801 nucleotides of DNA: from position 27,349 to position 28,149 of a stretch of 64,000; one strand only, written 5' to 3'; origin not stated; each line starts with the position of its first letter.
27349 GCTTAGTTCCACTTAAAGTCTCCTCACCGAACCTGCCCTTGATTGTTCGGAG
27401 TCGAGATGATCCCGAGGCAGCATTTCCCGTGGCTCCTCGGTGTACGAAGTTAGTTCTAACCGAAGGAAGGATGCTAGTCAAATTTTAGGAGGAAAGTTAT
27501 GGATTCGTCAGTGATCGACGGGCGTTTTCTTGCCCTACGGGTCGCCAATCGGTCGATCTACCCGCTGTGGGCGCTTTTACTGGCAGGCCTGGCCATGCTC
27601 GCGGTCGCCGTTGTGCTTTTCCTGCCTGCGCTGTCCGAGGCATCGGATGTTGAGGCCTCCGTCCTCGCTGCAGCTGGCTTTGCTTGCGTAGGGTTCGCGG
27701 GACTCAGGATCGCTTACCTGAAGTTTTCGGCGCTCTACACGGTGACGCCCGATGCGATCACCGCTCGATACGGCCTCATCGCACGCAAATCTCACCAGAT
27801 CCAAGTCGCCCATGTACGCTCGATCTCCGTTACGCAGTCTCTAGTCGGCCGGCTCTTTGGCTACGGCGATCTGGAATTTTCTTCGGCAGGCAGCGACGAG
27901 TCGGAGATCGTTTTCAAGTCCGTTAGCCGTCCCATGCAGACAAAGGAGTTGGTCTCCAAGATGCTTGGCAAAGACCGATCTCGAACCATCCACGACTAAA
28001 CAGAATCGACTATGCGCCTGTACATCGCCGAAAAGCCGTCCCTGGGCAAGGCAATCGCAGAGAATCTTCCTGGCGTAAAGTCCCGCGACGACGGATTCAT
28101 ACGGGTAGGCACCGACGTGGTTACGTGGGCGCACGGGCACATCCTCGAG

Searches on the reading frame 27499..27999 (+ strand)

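Call 54: search_protein_families(library=pfam, proteins=[window:27499-27999:+], max_evalue=0.01)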
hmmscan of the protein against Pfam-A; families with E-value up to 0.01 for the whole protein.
window:27499-27999:+ (166 aa): 1 family
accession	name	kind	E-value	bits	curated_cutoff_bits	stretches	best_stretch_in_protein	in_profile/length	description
PF03703.20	bPH_2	-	2.9e-16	59.9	22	1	77-150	5-76/78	Bacterial PH domain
